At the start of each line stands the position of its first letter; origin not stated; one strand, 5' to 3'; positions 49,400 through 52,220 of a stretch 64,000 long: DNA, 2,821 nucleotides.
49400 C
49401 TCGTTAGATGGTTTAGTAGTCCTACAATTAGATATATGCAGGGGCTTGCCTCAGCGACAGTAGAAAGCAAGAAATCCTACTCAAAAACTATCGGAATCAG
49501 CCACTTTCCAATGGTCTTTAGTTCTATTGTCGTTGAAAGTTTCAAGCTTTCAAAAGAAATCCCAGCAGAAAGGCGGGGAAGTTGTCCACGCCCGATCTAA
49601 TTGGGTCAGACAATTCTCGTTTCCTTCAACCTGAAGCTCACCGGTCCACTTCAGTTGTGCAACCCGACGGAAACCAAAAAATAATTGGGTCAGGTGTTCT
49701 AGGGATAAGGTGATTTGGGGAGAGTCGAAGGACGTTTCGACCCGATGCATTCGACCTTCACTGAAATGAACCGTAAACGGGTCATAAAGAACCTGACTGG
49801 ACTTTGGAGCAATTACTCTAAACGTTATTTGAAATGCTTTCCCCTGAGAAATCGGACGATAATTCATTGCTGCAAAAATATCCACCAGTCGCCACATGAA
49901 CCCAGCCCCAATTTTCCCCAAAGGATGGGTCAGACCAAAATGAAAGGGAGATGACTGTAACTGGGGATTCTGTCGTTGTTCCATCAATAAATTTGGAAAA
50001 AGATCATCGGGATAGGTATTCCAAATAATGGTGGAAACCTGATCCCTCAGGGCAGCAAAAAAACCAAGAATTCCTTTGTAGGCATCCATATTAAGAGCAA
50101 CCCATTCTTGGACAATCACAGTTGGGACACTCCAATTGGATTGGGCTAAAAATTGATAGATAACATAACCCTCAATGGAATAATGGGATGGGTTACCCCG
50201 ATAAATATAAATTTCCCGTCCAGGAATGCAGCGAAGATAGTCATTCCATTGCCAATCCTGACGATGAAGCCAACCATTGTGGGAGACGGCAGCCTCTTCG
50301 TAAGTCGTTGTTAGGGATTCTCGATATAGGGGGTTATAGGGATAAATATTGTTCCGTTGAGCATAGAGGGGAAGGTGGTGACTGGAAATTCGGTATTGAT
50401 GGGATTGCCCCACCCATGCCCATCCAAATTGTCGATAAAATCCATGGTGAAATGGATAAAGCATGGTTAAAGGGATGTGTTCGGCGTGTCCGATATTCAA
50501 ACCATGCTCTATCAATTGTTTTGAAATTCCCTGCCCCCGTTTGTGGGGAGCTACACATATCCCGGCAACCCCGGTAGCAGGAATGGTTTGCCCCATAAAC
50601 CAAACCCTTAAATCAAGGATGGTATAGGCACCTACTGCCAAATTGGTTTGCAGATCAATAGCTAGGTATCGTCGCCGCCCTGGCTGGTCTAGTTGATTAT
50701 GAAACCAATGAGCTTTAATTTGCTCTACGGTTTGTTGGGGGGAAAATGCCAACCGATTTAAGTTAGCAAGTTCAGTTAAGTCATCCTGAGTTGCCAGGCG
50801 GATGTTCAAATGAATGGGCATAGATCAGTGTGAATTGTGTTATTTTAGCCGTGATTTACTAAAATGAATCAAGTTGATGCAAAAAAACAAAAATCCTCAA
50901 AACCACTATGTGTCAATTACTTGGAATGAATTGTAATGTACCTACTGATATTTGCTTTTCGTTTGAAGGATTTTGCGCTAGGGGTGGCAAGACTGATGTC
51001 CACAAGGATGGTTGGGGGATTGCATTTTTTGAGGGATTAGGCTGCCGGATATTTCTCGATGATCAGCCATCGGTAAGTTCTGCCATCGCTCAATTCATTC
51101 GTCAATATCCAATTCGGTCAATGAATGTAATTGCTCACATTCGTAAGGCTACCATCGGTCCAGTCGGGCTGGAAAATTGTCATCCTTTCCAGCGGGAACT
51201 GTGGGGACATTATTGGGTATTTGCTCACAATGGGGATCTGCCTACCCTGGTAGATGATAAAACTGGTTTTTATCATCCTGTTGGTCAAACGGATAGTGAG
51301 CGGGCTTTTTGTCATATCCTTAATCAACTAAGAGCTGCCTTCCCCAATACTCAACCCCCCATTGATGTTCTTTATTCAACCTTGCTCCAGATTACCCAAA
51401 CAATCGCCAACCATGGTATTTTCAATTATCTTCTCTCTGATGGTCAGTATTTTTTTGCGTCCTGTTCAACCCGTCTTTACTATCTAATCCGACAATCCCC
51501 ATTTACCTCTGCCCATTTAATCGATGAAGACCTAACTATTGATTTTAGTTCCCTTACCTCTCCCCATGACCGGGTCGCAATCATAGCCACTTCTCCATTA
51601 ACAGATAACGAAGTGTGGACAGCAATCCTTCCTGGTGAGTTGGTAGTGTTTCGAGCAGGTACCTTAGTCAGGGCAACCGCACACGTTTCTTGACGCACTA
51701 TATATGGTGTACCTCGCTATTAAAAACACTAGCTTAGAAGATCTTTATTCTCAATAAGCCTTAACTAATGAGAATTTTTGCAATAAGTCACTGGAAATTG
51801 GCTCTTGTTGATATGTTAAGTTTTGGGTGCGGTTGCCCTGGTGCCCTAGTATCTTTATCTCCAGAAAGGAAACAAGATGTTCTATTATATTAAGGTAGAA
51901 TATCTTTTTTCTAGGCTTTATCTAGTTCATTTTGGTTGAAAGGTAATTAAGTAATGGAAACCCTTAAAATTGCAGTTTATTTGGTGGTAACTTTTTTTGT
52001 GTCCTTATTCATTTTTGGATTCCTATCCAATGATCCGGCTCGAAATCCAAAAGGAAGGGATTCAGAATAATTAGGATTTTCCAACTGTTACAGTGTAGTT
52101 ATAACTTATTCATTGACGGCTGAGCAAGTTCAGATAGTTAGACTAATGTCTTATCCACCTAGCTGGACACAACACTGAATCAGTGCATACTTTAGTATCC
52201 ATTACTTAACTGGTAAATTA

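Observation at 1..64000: At least about 18 conserved genes are interrupted exactly at homopolymer runs, most likely systematic indel error rather than pseudogenisation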

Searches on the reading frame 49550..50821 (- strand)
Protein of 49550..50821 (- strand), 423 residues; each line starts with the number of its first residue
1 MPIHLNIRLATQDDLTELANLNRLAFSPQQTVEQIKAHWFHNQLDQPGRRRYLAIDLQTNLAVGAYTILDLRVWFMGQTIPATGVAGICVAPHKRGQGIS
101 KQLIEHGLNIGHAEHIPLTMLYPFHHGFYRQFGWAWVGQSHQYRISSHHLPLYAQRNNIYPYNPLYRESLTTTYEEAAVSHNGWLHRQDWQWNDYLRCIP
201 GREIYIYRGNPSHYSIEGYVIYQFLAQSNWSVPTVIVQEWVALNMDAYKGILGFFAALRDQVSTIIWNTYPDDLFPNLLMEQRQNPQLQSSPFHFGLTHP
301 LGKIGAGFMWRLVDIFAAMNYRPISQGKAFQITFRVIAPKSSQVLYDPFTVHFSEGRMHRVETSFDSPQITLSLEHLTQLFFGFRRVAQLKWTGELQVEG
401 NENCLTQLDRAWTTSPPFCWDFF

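Call 16: find_encoding_contigs(protein=window:49550-50821:-, flank=10000, max_places=10)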
Protein window:49550-50821:- (423 aa): 2 contigs read that carry it; 1 place shown.
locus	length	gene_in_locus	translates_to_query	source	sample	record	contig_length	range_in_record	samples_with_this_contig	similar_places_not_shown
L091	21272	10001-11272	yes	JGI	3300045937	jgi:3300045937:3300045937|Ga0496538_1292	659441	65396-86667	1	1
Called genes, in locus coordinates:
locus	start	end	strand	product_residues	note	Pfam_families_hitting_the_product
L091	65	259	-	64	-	PF02427:PSI_PsaE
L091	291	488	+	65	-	-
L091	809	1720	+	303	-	PF00561:Abhydrolase_1, PF12146:Hydrolase_4, PF12697:Abhydrolase_6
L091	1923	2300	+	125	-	-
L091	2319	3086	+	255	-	PF00977:His_biosynth, PF01207:Dus (faint)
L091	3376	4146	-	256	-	PF13393:tRNA-synt_His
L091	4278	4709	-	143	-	PF13393:tRNA-synt_His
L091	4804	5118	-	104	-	PF11378:DUF3181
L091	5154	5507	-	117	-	PF13239:2TM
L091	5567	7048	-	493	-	PF12600:DUF3769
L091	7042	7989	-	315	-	PF13100:OstA_2 (faint), PF12600:DUF3769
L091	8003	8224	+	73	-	-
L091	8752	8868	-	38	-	PF02532:PsbI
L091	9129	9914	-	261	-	PF13230:GATase_4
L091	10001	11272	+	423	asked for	PF13527:Acetyltransf_9, PF17668:Acetyltransf_17, PF13530:SCP2_2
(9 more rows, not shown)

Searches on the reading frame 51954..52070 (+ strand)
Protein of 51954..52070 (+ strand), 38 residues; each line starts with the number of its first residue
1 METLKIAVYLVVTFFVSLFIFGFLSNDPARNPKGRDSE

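Call 26: find_encoding_contigs(protein=window:51954-52070:+, flank=10000, max_places=10)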
Protein window:51954-52070:+ (38 aa): 5 contigs read that carry it; 5 places shown.
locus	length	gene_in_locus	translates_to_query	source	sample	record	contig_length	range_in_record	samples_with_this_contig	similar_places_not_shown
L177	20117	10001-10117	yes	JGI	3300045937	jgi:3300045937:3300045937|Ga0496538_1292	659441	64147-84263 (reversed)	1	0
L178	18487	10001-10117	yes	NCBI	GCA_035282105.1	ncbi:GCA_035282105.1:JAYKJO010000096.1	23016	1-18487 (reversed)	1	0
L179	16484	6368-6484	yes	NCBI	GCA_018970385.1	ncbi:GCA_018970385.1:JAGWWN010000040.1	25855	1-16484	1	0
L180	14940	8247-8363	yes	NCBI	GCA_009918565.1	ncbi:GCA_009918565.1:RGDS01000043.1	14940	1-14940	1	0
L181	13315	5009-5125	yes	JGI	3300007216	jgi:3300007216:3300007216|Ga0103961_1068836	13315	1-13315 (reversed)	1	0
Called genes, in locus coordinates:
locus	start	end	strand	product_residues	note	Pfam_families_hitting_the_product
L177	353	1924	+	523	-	-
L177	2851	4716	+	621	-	PF11832:DUF3352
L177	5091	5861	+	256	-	PF00535:Glycos_transf_2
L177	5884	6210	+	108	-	-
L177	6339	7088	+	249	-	PF00534:Glycos_transf_1, PF13692:Glyco_trans_1_4 (weak)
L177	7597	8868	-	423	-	PF13527:Acetyltransf_9, PF17668:Acetyltransf_17, PF13530:SCP2_2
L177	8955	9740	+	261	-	PF13230:GATase_4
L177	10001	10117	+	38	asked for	PF02532:PsbI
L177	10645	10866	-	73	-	-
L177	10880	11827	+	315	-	PF13100:OstA_2 (faint), PF12600:DUF3769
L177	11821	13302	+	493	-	PF12600:DUF3769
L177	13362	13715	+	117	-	PF13239:2TM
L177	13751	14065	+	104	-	PF11378:DUF3181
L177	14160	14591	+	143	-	PF13393:tRNA-synt_His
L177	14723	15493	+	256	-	PF13393:tRNA-synt_His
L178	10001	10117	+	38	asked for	PF02532:PsbI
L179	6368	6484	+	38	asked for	PF02532:PsbI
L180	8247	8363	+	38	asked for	PF02532:PsbI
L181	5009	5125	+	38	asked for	PF02532:PsbI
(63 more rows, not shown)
